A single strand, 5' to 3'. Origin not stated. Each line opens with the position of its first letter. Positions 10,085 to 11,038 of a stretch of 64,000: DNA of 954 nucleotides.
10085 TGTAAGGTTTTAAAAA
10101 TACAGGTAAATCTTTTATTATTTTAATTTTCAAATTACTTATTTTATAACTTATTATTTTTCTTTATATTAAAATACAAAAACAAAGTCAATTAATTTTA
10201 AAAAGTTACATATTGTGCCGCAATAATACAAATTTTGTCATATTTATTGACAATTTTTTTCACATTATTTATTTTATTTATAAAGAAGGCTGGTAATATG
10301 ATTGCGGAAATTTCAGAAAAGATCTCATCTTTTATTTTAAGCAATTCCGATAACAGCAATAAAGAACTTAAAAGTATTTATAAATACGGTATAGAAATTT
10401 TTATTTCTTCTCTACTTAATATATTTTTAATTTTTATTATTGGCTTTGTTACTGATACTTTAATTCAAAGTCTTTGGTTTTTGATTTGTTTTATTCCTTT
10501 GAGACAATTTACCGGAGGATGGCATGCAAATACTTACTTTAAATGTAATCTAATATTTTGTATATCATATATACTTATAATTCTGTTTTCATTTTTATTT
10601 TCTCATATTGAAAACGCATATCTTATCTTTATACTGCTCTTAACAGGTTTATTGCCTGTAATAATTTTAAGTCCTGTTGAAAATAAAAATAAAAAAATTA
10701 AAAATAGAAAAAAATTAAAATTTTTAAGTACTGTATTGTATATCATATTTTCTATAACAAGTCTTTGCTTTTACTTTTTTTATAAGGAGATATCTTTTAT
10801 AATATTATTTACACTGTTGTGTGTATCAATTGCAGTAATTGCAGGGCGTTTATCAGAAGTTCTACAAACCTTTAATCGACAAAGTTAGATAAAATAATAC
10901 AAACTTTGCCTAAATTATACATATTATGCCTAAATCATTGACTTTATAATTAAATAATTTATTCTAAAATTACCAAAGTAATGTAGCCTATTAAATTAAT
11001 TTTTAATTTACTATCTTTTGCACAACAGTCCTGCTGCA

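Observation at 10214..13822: Split agr-type quorum-sensing locus: agrB and agrD lie 2.7 kb apart, separated by an RNA candidate and convergent agrA-agrC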

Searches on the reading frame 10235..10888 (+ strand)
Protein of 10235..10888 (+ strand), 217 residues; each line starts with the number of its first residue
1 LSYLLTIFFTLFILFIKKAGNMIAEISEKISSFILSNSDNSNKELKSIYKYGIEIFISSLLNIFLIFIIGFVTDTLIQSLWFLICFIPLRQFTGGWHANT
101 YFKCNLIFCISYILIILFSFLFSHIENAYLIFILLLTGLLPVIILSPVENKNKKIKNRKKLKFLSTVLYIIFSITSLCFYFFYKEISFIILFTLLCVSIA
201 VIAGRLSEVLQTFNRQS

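Call 4: search_protein_families(library=pfam, proteins=[window:10235-10888:+], max_evalue=1)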
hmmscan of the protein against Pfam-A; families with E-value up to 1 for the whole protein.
window:10235-10888:+ (217 aa): 1 family
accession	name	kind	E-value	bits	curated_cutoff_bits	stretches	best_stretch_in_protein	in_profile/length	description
PF04647.20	AgrB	-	2.7e-38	131.6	23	1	27-200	1-180/185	Accessory gene regulator B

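Call 5: search_protein_families(library=ncbifam, proteins=[window:10235-10888:+], max_evalue=1)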
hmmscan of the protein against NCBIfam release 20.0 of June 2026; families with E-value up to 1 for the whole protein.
window:10235-10888:+ (217 aa): 2 families
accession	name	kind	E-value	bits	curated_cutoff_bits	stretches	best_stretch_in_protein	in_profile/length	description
NF002210.0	PRK01100.1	equivalog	3.6e-11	43.2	282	1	21-202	9-188/210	accessory gene regulator ArgB-like protein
NF010514.0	PRK13922.12-4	equivalog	0.058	12.6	337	1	151-214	14-79/276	rod shape-determining protein MreC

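Call 14: find_homologous_proteins(query=window:10298-10885:+)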
Query window:10298-10885:+ (196 aa): 43 proteins with E <= 0.001 among 773 candidates.
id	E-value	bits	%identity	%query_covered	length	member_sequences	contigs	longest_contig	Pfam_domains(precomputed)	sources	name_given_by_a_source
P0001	6.2e-115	400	100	100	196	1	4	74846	PF04647.21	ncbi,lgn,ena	-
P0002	1.5e-73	265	68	96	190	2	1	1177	PF04647.21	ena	-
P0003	4.6e-71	257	69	96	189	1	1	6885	PF04647.21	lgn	-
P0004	1.0e-60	223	57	94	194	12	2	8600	PF04647.21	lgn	-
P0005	5.2e-49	185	49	95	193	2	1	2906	PF04647.21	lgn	-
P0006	6.9e-35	139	41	100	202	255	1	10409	PF04647.21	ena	-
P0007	9.3e-34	135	41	95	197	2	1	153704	PF04647.21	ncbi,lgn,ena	-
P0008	6.0e-33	132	44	90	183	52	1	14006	PF04647.21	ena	-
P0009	8.1e-33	132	41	88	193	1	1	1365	PF04647.21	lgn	-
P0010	3.7e-32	130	39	100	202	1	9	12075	PF04647.21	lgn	-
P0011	4.9e-32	129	47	69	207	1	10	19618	PF04647.21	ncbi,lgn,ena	-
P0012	1.6e-31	128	44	82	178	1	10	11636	PF04647.21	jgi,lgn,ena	-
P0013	3.7e-31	127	42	72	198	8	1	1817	PF04647.21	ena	-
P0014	3.7e-30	123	38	95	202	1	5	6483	PF04647.21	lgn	-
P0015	5.0e-30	123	48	71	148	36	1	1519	PF04647.21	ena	-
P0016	5.5e-30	123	40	88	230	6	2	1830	PF04647.21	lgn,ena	-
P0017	1.0e-29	122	38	96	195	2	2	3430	PF04647.21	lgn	-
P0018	1.3e-29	121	38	97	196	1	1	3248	PF04647.21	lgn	-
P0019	2.9e-29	120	38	95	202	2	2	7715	PF04647.21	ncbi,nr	ncbi:MAG: accessory gene regulator B family protein [Ruminococcus flavefaciens]|nr:accessory gene re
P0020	1.2e-28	118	49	67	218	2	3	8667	PF04647.21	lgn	-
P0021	1.4e-28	118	44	72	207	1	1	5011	PF04647.21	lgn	-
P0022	3.9e-28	117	37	95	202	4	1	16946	PF04647.21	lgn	-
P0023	4.2e-28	117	37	95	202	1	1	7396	PF04647.21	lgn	-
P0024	4.6e-28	116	44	71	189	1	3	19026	PF04647.21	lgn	-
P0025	6.8e-28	116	37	96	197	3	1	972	PF04647.21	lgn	-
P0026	1.3e-27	115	38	95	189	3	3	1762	PF04647.21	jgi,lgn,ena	-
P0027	2.4e-27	114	37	96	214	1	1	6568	PF04647.21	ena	-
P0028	2.6e-27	114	37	96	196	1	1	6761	PF04647.21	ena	-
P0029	2.7e-27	114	37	96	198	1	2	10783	PF04647.21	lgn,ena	-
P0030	7.1e-27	113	48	65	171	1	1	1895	PF04647.21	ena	-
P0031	9.3e-27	112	39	93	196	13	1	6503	PF04647.21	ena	-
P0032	3.0e-25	107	35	93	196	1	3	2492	PF04647.21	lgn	-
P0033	4.9e-25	107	43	78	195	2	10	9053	PF04647.21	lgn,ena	-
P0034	1.1e-24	105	36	93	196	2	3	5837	PF04647.21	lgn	-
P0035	2.2e-22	98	37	93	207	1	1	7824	PF04647.21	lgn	-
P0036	3.9e-22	97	43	78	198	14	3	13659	PF04647.21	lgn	-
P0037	1.4e-21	95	53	45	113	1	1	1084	PF04647.21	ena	-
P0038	4.2e-21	94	52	51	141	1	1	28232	PF04647.21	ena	-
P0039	1.3e-20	92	42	78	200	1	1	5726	PF04647.21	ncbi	-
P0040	4.0e-20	91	38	81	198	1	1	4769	PF04647.21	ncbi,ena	-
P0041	1.6e-19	89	37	80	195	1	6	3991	PF04647.21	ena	-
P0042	1.3e-17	82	36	72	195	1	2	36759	PF04647.21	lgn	-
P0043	2.8e-5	42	28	65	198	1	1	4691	PF04647.21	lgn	-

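Call 16: find_encoding_contigs(protein=P0001, flank=10000, max_places=6)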
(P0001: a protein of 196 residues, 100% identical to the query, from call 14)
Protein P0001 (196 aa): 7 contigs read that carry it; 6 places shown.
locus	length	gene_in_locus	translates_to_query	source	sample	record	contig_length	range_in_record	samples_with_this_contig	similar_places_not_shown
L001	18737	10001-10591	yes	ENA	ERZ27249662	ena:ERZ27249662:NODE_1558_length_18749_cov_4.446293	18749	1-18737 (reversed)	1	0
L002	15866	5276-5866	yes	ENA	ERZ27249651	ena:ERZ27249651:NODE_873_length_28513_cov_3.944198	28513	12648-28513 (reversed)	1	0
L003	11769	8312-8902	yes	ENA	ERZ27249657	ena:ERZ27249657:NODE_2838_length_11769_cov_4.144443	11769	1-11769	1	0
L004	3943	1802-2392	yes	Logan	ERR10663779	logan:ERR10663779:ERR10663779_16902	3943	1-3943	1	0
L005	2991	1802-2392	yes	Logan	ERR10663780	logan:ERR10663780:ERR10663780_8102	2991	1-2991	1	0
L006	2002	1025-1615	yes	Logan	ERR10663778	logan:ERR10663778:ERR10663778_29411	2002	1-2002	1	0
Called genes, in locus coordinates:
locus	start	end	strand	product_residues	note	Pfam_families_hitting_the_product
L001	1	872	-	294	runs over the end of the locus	?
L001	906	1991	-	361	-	PF00266:Aminotran_5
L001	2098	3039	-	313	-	PF00215:OMPdecase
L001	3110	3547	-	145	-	PF00293:NUDIX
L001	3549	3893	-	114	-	PF04266:ASCH (weak)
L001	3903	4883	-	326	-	PF00682:HMGL-like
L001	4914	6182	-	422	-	PF01979:Amidohydro_1, PF12890:DHOase, PF07969:Amidohydro_3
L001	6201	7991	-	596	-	-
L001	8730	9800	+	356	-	PF01757:Acyl_transf_3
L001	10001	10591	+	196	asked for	PF04647:AgrB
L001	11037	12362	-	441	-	PF02518:HATPase_c, PF14501:HATPase_c_5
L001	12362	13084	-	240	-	PF00072:Response_reg, PF04397:LytTR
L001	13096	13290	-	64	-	-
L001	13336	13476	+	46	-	-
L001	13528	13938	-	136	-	PF13453:Zn_ribbon_TFIIB (faint)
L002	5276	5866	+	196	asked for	PF04647:AgrB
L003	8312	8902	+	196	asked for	PF04647:AgrB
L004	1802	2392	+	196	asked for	PF04647:AgrB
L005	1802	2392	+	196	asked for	PF04647:AgrB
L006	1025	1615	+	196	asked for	PF04647:AgrB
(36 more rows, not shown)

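Call 17: find_encoding_contigs(protein=P0003, flank=10000, max_places=4)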
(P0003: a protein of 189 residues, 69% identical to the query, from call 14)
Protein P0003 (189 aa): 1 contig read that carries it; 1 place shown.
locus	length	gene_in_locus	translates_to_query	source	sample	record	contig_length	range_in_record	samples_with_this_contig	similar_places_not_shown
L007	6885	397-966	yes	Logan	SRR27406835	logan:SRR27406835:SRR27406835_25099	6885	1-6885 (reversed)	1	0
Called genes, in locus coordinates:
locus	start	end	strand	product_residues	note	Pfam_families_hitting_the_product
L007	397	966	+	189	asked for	PF04647:AgrB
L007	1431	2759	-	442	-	PF02518:HATPase_c, PF14501:HATPase_c_5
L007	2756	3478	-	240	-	PF00072:Response_reg, PF04397:LytTR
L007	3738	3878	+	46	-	-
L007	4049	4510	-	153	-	-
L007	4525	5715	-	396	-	PF00753:Lactamase_B, PF19583:ODP, PF12706:Lactamase_B_2 (weak), PF00258:Flavodoxin_1, PF12724:Flavodoxin_5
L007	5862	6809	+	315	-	PF00056:Ldh_1_N, PF02866:Ldh_1_C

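Call 18: find_encoding_contigs(protein=P0004, flank=10000, max_places=4)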
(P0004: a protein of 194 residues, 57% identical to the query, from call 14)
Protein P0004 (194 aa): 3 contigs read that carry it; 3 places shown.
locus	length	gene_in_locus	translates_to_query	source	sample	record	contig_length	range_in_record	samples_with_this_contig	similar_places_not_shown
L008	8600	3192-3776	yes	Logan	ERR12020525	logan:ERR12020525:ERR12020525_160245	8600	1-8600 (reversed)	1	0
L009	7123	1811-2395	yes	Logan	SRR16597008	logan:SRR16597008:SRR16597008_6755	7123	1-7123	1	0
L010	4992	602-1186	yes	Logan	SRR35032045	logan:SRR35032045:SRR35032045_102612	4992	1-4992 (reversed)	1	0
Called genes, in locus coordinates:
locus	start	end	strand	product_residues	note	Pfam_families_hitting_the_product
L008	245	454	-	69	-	PF12844:HTH_19, PF13560:HTH_31, PF01381:HTH_3, PF13413:HTH_25 (weak), PF13443:HTH_26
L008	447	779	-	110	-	PF20040:DUF6442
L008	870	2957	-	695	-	PF02922:CBM_48 (weak), PF00128:Alpha-amylase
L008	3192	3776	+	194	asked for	PF04647:AgrB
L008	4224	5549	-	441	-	PF14689:SPOB_a (faint), PF02518:HATPase_c, PF14501:HATPase_c_5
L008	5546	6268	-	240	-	PF00072:Response_reg, PF04397:LytTR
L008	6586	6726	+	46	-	-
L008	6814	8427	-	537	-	PF00999:Na_H_Exchanger, PF02080:TrkA_C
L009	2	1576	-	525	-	?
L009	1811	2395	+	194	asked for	PF04647:AgrB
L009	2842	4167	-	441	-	PF14689:SPOB_a (faint), PF02518:HATPase_c, PF14501:HATPase_c_5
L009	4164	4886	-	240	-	PF00072:Response_reg, PF04397:LytTR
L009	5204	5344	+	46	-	-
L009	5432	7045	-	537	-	PF00999:Na_H_Exchanger, PF02080:TrkA_C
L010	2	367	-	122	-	?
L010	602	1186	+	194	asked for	PF04647:AgrB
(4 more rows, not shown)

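Call 22: find_encoding_contigs(protein=P0005, flank=10000, max_places=3)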
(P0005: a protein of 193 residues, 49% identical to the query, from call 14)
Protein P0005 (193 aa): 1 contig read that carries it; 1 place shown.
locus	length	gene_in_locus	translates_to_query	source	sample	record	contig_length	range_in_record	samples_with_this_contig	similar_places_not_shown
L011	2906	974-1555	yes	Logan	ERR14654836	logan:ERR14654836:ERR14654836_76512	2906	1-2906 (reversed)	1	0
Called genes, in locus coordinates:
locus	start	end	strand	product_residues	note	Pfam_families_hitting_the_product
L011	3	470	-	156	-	?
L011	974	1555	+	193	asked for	PF04647:AgrB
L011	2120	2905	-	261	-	?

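Call 23: find_encoding_contigs(protein=P0007, flank=8000, max_places=3)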
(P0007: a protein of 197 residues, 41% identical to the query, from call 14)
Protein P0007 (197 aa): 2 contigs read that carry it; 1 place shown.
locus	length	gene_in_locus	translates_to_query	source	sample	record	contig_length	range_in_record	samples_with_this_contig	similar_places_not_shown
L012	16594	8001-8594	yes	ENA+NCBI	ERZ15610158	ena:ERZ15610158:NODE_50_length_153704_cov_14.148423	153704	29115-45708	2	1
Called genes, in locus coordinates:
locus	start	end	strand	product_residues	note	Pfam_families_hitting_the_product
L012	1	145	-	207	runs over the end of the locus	PF01553:Acyltransferase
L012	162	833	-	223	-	PF02224:Cytidylate_kin, PF13189:Cytidylate_kin2, PF13238:AAA_18 (faint), PF13207:AAA_17 (faint)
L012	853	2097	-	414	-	PF00890:FAD_binding_2 (faint), PF01134:GIDA, PF01262:AlaDh_PNT_C (weak), PF01266:DAO (faint), PF03486:HI0933_like, PF07992:Pyr_redox_2, PF12831:FAD_oxidored (weak), PF22780:HI0933_like_1st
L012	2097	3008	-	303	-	PF01418:HTH_6, PF01380:SIS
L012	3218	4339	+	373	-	PF27117:FliB_C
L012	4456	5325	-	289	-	PF02588:YitT_membrane, PF10035:DUF2179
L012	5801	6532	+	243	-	PF00072:Response_reg, PF04397:LytTR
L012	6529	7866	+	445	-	PF14689:SPOB_a, PF14501:HATPase_c_5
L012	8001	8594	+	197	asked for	PF04647:AgrB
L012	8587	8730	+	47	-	-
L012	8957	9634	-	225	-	-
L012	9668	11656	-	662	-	PF22745:Nlig-Ia, PF01653:DNA_ligase_aden, PF03120:OB_DNA_ligase, PF03119:DNA_ligase_ZBD, PF14520:HHH_5 (faint), PF12826:HHH_2, PF12738:PTCB-BRCT (faint), PF00533:BRCT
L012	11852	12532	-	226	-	PF04542:Sigma70_r2, PF04545:Sigma70_r4, PF01381:HTH_3 (faint)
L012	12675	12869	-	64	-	PF00746:Gram_pos_anchor (faint)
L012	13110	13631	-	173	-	-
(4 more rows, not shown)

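Call 25: find_related_loci(query=A3, collection=genome_contigs, flank=6000)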
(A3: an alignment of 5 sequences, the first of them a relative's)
Query A3 (196 aa) in genome_contigs; peptide patterns used: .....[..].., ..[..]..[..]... (x = any residue, [..] = any of these).
21 stretches matched a pattern; 1 encode a relative of the query (tblastn E <= 1e-3); 1 distinct loci.
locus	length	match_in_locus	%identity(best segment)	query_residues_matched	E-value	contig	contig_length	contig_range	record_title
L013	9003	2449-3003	59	1-185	8e-58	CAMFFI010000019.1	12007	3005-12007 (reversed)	MAG: uncultured bacterium isolate SRR11489785_bin.12_metaWRAP_v1.3_MAG genome assembly, contig: ERZ11466792.5677, whole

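Call 31: find_related_loci(query=A3, collection=metagenome_contigs, flank=5000)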
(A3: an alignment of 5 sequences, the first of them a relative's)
Query A3 (196 aa) in metagenome_contigs; peptide patterns used: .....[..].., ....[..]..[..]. (x = any residue, [..] = any of these).
270 stretches matched a pattern; 4 encode a relative of the query (tblastn E <= 1e-3); 4 distinct loci.
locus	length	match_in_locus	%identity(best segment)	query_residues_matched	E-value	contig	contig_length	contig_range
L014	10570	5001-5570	41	1-187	6e-34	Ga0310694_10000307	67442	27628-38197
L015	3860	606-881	36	9-106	1e-14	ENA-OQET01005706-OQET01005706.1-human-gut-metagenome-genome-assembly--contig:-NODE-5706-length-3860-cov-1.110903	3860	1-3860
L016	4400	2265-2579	35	1-106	2e-14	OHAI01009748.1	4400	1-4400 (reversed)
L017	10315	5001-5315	35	1-106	2e-14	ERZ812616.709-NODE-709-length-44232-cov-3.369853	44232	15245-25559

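Call 52: find_encoding_contigs(protein=P0002, flank=5000, max_places=4)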
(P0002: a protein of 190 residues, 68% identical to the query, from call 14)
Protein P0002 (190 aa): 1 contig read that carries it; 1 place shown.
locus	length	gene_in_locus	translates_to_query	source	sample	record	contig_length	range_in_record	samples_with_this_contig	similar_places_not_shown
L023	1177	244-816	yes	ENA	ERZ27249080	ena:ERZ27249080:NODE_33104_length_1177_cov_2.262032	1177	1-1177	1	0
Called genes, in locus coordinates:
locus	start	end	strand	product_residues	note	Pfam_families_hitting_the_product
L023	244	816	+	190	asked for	PF04647:AgrB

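Call 54: search_solved_structures(query=window:10298-10885:+, max_evalue=1, show_alignments=1)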
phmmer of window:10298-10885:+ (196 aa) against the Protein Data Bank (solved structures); distinct sequences matched with E-value up to 1: 0.
